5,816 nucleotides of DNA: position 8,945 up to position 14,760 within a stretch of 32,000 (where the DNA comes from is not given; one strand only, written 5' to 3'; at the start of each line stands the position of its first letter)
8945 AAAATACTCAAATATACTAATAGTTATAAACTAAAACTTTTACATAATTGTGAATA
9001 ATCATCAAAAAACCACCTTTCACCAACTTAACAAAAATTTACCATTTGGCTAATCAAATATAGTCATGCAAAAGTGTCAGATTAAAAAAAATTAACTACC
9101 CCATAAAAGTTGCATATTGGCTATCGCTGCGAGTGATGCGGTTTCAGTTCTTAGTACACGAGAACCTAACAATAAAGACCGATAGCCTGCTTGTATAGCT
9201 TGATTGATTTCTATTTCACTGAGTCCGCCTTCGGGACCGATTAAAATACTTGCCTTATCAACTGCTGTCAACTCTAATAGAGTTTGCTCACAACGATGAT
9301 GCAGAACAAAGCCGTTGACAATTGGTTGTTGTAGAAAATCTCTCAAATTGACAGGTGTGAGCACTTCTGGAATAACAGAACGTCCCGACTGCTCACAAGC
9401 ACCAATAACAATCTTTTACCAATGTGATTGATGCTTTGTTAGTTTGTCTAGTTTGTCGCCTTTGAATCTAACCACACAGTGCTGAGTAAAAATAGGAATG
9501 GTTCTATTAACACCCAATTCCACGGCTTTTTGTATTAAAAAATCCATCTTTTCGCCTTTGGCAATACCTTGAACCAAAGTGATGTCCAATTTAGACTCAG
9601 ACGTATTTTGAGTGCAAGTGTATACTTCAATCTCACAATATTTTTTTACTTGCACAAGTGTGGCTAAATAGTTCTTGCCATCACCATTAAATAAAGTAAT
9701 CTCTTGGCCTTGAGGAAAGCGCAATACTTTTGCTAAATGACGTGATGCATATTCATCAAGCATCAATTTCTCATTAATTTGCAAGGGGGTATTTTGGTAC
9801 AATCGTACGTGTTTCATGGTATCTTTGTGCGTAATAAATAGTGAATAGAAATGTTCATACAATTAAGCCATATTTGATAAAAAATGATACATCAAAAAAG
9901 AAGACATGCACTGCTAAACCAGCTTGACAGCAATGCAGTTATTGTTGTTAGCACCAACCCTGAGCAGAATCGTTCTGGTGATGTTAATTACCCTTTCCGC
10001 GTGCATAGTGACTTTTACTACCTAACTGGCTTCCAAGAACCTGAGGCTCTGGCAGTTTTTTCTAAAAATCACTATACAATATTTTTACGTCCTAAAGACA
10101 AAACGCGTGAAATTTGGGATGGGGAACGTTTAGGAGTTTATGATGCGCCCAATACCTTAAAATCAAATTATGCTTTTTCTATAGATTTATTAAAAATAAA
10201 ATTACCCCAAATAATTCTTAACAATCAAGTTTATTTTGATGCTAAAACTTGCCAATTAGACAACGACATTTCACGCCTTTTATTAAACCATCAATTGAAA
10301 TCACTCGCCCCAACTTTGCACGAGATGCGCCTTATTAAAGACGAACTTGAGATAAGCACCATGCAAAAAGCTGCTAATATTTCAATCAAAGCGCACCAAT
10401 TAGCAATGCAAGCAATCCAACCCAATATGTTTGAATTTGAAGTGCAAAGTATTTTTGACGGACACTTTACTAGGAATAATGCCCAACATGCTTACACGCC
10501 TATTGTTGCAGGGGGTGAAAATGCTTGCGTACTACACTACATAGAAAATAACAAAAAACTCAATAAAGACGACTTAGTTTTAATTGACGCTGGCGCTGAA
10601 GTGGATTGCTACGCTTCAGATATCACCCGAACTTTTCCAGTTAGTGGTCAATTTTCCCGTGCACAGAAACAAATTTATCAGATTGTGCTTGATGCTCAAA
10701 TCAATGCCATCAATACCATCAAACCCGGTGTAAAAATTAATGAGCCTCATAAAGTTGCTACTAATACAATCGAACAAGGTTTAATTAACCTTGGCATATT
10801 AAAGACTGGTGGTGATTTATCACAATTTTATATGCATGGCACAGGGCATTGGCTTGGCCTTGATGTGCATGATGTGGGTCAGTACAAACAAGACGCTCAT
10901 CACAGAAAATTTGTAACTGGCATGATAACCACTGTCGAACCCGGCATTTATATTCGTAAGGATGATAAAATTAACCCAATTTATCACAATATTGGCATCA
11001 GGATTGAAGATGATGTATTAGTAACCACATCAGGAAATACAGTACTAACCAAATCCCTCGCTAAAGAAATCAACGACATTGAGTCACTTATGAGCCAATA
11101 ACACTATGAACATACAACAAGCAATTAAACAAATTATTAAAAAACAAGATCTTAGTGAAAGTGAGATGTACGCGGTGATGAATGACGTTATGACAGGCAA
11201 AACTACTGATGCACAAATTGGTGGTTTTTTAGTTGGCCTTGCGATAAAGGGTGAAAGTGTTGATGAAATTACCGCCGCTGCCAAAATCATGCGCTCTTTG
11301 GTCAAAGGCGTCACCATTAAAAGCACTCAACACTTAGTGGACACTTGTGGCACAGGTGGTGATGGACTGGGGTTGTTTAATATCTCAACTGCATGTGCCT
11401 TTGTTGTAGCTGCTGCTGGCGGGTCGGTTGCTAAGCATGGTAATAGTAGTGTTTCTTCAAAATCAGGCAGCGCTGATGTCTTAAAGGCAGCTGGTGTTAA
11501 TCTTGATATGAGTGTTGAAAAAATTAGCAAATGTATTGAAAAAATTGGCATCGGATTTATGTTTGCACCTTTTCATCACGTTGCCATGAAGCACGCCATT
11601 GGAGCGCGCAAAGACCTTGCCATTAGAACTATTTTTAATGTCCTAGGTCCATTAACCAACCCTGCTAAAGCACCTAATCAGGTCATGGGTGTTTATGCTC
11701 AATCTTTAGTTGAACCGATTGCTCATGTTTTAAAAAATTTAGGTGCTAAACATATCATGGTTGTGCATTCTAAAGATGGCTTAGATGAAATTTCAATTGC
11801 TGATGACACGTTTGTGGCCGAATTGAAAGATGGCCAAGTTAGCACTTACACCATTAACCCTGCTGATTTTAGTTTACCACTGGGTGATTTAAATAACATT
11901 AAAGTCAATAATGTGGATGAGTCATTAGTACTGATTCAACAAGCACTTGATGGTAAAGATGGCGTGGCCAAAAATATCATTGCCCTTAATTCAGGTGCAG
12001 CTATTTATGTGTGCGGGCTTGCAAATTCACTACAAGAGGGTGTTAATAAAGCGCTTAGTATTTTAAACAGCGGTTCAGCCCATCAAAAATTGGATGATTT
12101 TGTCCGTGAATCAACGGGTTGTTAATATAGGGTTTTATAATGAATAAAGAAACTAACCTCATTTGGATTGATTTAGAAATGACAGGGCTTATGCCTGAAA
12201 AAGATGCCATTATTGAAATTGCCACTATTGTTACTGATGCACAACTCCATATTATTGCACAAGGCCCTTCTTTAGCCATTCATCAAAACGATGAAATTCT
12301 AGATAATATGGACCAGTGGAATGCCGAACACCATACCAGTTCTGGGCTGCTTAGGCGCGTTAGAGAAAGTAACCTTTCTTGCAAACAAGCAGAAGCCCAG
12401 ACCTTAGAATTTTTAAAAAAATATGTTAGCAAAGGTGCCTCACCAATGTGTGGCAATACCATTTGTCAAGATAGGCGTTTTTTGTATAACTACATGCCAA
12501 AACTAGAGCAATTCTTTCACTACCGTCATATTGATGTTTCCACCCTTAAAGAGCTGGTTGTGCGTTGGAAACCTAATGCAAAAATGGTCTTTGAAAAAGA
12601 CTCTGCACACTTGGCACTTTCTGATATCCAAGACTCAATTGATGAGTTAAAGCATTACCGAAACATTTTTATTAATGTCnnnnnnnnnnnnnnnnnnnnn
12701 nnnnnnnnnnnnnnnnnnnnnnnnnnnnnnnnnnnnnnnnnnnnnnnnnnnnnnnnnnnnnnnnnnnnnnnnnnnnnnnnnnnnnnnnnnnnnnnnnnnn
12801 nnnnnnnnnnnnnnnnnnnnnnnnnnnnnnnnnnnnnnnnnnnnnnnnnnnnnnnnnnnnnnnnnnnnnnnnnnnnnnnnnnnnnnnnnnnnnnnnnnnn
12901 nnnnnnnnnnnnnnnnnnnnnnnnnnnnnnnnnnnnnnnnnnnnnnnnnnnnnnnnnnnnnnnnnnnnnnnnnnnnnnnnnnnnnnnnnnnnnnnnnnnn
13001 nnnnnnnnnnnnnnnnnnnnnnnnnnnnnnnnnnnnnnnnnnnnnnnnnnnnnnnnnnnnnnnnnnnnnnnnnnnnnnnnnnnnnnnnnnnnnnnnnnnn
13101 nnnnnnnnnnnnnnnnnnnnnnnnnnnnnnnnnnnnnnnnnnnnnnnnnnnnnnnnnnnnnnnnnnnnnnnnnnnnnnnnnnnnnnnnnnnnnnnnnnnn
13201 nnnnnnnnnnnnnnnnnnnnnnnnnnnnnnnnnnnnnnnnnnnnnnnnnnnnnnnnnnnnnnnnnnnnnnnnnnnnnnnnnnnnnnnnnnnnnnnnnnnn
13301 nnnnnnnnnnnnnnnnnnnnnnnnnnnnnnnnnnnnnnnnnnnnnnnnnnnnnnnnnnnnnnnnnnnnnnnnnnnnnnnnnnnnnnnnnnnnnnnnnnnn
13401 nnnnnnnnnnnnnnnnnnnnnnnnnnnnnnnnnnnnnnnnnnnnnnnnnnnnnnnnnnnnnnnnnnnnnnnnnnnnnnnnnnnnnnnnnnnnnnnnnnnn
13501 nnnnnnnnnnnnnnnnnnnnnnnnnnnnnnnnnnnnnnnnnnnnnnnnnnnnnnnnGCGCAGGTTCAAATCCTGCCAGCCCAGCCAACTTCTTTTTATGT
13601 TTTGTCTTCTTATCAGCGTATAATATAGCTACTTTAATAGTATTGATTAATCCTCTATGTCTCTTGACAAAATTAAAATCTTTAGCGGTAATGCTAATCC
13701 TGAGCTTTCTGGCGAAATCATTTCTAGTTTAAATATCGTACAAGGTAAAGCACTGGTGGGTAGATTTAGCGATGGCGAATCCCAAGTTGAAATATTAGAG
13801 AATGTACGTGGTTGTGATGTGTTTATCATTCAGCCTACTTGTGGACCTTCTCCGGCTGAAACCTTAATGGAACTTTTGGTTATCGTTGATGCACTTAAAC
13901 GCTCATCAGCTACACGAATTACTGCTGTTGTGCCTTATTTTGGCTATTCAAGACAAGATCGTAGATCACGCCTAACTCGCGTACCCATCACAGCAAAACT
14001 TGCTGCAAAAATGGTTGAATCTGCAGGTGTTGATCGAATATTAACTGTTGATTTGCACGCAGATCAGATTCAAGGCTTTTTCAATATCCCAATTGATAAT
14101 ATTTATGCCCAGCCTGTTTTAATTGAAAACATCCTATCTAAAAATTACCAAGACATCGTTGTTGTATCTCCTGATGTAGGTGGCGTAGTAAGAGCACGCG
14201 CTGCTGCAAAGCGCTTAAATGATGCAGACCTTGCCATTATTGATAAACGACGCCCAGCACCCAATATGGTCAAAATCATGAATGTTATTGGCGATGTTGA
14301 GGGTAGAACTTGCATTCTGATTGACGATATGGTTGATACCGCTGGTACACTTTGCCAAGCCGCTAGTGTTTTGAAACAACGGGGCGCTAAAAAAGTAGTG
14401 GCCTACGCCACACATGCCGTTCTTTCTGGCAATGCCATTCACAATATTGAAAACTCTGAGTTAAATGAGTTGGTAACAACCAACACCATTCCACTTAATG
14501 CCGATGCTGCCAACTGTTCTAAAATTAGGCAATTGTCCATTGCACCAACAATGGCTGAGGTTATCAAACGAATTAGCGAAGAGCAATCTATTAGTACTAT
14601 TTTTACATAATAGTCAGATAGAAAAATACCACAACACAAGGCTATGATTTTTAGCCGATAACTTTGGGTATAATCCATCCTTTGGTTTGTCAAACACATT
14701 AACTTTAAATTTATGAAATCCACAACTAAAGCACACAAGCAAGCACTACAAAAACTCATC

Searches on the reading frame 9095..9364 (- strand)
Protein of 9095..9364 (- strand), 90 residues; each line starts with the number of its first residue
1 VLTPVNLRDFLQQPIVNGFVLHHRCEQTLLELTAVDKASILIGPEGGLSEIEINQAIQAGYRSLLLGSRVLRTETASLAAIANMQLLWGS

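Call 15: search_protein_families(library=pfam, proteins=[window:9095-9364:-], max_evalue=0.01)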
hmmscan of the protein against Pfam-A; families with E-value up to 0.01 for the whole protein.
window:9095-9364:- (90 aa): 1 family
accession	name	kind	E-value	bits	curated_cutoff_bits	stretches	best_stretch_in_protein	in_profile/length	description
PF04452.19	Methyltrans_RNA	-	3e-18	66.4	23.9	1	3-85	78-165/165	RNA methyltransferase domain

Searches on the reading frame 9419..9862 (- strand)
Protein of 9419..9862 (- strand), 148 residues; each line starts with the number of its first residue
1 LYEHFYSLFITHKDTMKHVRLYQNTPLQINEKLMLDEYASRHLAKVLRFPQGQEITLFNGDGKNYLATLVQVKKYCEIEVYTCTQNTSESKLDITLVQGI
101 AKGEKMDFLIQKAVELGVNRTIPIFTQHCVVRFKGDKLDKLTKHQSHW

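Call 15: search_protein_families(library=pfam, proteins=[window:9419-9862:-], max_evalue=0.01)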
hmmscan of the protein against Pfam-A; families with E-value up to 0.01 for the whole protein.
window:9419-9862:- (148 aa): 2 families
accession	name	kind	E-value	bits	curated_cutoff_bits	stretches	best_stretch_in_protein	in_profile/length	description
PF04452.19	Methyltrans_RNA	-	1.5e-13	51.1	23.9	1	89-143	2-56/165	RNA methyltransferase domain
PF20260.4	PUA_4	-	1.5e-09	38.3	23.9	1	39-80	5-47/48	RNA methyltransferase PUA domain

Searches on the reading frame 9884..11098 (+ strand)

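Call 16: search_protein_families(library=pfam, proteins=[window:9884-11098:+], max_evalue=0.01)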
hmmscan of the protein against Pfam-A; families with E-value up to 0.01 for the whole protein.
window:9884-11098:+ (405 aa): 2 families
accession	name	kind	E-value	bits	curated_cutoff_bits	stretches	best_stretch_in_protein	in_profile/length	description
PF00557.29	Peptidase_M24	-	1.3e-62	211.7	23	1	159-381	2-207/208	Metallopeptidase family M24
PF05195.22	AMP_N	-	4.3e-32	110.8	24.6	1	3-115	1-118/121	Aminopeptidase P, N-terminal domain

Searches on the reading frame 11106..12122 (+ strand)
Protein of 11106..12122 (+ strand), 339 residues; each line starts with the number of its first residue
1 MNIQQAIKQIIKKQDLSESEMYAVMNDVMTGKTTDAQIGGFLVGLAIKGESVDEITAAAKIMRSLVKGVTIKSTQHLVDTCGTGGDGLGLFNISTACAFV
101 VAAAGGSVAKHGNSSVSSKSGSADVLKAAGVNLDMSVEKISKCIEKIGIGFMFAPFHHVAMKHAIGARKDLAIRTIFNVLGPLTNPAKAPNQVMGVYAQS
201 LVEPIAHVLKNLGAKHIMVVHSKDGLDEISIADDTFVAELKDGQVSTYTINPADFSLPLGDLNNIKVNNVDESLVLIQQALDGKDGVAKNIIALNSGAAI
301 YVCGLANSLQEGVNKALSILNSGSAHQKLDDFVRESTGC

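Call 16: search_protein_families(library=pfam, proteins=[window:11106-12122:+], max_evalue=0.01)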
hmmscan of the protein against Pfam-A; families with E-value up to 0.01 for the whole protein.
window:11106-12122:+ (339 aa): 2 families
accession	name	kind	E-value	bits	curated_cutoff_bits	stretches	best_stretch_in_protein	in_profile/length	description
PF00591.27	Glycos_transf_3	-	2.7e-93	312.7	27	1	75-325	2-252/253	Glycosyl transferase family, a/b domain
PF02885.22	Glycos_trans_3N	-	6.4e-22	77.5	26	1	4-64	1-61/63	Glycosyl transferase family, helical bundle domain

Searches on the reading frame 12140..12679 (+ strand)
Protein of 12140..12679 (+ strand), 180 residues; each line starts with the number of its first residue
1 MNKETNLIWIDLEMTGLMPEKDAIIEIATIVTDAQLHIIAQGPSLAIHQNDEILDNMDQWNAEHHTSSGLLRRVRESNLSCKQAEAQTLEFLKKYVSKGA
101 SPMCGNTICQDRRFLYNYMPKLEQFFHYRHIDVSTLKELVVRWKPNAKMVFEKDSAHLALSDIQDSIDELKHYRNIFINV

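Call 16: search_protein_families(library=pfam, proteins=[window:12140-12679:+], max_evalue=0.01)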
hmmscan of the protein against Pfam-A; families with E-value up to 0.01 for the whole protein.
window:12140-12679:+ (180 aa): 2 families
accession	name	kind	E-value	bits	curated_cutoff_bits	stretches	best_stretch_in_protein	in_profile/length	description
PF00929.31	RNase_T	-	1.4e-31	110.7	24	1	8-169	1-163/164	Exonuclease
PF16473.11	Rv2179c-like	-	0.00092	19.4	27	1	9-164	4-167/177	3'-5' exoribonuclease Rv2179c-like domain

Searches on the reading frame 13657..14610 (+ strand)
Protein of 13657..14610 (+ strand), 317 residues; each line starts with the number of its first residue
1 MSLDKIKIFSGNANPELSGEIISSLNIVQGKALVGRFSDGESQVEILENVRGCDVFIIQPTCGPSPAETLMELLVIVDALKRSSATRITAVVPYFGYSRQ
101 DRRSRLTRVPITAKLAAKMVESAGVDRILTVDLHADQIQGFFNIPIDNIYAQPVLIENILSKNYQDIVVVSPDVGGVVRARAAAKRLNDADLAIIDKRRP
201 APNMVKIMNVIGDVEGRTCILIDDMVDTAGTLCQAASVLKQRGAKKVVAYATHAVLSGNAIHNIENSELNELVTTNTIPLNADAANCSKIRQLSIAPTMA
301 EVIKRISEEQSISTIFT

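Call 16: search_protein_families(library=pfam, proteins=[window:13657-14607:+], max_evalue=0.01)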
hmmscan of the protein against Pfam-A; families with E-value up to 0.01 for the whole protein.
window:13657-14607:+ (317 aa): 4 families
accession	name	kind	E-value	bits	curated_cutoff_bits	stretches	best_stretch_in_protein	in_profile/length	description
PF13793.12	Pribosyltran_N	-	1.4e-45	154.4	25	1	6-124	1-117/117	N-terminal domain of ribose phosphate pyrophosphokinase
PF14572.12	Pribosyl_synth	-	1.2e-31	110.5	27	1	207-316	74-183/184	Phosphoribosyl synthetase-associated domain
PF00156.33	Pribosyltran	-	3.3e-18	65.9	26.3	1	155-257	18-128/158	Phosphoribosyl transferase domain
PF14681.12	UPRTase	-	0.0027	17.7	27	1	210-266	114-170/206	Uracil phosphoribosyltransferase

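Call 45: find_encoding_contigs(protein=window:13657-14610:+, flank=10000, max_places=6)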
Protein window:13657-14610:+ (317 aa): no gene with exactly this product is on record in the collection.
